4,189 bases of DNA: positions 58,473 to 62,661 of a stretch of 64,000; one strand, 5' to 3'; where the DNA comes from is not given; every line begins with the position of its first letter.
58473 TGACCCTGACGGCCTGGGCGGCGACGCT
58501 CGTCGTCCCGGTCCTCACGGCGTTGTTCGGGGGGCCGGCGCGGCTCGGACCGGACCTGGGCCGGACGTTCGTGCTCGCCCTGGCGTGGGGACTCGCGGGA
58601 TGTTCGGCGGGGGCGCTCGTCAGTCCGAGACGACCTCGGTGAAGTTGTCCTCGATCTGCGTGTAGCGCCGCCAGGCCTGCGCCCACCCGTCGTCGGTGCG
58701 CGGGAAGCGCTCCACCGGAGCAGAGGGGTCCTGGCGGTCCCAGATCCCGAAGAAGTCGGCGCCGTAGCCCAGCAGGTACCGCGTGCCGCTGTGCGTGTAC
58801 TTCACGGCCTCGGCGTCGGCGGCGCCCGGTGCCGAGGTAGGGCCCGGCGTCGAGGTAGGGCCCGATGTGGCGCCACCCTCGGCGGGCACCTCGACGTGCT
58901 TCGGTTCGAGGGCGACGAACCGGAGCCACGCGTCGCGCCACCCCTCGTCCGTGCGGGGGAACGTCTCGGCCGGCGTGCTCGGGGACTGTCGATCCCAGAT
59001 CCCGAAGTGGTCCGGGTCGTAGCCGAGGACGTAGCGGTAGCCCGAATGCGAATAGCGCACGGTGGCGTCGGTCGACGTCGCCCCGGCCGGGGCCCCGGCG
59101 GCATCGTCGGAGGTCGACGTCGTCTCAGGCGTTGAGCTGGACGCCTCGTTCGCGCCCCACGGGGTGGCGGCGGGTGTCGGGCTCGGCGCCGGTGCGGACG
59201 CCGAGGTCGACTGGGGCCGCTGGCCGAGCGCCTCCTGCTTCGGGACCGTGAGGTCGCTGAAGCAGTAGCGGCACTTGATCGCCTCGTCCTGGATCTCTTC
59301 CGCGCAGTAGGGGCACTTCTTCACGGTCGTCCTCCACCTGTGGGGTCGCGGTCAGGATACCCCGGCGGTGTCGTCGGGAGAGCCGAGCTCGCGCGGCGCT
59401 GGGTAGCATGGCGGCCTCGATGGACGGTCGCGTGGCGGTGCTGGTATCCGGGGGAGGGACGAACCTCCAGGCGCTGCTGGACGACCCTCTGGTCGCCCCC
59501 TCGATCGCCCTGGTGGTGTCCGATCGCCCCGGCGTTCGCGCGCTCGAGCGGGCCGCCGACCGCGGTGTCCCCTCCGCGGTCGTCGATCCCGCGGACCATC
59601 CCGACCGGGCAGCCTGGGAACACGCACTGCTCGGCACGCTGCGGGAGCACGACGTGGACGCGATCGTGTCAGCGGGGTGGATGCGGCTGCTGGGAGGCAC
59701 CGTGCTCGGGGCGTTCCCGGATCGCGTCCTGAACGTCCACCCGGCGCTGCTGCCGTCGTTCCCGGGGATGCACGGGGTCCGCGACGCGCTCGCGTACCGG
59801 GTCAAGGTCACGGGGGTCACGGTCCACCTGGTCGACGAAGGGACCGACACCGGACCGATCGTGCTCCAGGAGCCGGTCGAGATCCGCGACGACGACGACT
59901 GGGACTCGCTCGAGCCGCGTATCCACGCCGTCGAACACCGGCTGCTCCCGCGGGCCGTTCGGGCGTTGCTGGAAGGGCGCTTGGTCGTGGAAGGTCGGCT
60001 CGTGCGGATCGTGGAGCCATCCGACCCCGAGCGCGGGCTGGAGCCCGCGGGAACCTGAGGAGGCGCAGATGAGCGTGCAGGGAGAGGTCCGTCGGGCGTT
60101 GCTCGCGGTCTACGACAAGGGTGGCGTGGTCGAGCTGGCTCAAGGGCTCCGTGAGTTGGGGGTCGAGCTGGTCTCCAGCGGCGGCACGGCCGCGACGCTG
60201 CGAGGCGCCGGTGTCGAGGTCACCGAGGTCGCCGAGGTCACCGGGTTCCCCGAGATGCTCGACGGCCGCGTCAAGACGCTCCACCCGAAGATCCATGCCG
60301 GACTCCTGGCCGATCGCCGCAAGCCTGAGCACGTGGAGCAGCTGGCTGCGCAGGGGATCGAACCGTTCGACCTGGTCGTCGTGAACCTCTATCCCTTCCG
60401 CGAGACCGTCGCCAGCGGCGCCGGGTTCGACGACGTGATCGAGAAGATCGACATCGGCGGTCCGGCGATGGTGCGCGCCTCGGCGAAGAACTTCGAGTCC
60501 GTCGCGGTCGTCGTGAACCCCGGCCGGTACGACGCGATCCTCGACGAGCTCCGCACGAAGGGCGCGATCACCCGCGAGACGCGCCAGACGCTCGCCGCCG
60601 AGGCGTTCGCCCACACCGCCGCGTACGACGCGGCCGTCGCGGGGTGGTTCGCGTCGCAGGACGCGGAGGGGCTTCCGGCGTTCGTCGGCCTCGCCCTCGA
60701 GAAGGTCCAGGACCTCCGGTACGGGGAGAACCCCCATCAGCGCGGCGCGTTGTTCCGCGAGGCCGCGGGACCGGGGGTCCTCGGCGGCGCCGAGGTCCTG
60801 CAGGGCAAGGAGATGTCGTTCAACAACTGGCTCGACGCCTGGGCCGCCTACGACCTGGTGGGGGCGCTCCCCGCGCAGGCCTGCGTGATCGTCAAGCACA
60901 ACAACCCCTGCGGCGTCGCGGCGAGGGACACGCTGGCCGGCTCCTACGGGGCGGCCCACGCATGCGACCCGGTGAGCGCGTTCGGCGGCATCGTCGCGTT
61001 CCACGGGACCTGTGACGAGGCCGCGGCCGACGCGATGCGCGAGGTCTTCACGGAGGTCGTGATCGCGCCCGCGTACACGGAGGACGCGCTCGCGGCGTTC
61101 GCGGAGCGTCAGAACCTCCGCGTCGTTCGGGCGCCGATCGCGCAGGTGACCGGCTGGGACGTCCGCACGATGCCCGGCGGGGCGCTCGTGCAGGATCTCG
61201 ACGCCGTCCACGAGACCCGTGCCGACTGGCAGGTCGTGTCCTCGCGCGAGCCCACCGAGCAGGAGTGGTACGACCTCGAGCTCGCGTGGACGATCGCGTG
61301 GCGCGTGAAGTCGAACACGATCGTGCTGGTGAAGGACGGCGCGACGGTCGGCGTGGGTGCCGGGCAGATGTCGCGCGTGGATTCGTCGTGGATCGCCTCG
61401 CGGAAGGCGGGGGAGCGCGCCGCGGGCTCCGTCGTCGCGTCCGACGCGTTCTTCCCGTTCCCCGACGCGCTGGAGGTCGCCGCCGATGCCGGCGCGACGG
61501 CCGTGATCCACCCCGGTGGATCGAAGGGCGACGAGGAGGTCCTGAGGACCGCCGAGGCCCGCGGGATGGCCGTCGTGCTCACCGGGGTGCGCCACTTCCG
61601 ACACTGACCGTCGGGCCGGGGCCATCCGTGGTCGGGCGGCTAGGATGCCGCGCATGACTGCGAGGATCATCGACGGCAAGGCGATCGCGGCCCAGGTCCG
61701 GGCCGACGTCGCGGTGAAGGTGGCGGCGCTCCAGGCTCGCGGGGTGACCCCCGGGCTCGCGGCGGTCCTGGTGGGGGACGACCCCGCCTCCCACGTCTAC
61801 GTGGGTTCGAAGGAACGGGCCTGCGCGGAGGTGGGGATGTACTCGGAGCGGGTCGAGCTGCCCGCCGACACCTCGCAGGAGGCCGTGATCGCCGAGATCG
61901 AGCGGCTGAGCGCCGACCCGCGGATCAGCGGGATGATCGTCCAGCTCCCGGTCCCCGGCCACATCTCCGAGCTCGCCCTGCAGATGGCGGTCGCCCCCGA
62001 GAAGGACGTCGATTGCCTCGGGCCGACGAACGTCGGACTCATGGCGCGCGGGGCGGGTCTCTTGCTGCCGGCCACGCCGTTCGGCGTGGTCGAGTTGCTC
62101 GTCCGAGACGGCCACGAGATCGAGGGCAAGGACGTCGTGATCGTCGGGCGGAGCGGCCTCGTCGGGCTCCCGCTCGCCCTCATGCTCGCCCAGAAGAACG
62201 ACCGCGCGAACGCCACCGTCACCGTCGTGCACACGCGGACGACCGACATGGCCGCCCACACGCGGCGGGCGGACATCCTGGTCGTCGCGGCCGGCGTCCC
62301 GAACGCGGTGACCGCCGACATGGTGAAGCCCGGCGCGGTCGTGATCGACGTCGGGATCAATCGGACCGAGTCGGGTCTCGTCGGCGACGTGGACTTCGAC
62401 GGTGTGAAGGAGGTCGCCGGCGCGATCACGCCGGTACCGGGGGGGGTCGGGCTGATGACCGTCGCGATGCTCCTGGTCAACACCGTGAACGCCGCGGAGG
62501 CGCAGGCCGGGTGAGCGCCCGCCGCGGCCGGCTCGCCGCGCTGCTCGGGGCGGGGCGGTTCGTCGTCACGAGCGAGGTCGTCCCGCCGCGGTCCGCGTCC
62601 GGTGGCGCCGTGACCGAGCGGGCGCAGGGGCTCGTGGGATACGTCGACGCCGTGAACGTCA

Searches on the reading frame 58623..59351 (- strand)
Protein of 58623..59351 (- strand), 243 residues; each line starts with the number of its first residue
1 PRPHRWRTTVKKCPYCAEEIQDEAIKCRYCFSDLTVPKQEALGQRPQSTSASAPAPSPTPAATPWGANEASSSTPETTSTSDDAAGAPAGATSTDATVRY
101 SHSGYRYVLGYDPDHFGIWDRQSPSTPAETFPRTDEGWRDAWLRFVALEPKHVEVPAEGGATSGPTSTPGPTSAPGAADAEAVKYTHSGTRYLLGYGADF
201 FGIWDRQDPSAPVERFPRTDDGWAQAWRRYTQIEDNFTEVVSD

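Call 52: search_protein_families(library=pfam, proteins=[window:58623-59351:-], max_evalue=0.001)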
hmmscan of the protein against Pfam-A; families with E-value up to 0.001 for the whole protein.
window:58623-59351:- (243 aa): 1 family
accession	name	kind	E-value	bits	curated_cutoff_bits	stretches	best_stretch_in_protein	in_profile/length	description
PF13248.11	Zn_ribbon_3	-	0.00033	20.5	27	1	11-30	3-22/26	zinc-ribbon domain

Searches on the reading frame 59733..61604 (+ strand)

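Call 52: search_protein_families(library=pfam, proteins=[window:59733-61604:+], max_evalue=0.001)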
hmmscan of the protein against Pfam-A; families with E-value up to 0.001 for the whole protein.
window:59733-61604:+ (624 aa): 2 families
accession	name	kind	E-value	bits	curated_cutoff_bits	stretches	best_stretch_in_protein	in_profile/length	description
PF01808.24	AICARFT_IMPCHas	-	4.5e-113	378.2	25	1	250-558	1-311/311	AICARFT/IMPCHase bienzyme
PF02142.27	MGS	-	5.6e-24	84.5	24.1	1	131-244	1-93/94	MGS-like domain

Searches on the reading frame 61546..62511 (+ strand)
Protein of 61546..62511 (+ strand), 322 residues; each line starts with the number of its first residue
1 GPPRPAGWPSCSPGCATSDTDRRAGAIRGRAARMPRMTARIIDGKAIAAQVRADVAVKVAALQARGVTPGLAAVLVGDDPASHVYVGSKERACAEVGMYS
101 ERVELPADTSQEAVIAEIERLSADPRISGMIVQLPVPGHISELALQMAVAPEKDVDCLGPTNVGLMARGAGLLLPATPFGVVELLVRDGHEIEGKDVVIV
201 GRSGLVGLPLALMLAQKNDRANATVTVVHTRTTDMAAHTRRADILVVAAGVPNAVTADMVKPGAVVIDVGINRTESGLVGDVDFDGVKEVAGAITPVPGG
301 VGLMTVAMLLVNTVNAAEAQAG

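Call 52: search_protein_families(library=pfam, proteins=[window:61546-62511:+], max_evalue=0.001)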
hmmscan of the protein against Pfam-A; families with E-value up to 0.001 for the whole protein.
window:61546-62511:+ (322 aa): 2 families
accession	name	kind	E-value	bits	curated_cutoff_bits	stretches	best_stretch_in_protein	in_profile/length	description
PF02882.25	THF_DHG_CYH_C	-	4.7e-62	208.5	27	1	160-320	2-159/160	Tetrahydrofolate dehydrogenase/cyclohydrolase, NAD(P)-binding domain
PF00763.28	THF_DHG_CYH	-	1.3e-40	138.7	32.8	1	42-156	1-115/115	Tetrahydrofolate dehydrogenase/cyclohydrolase, catalytic domain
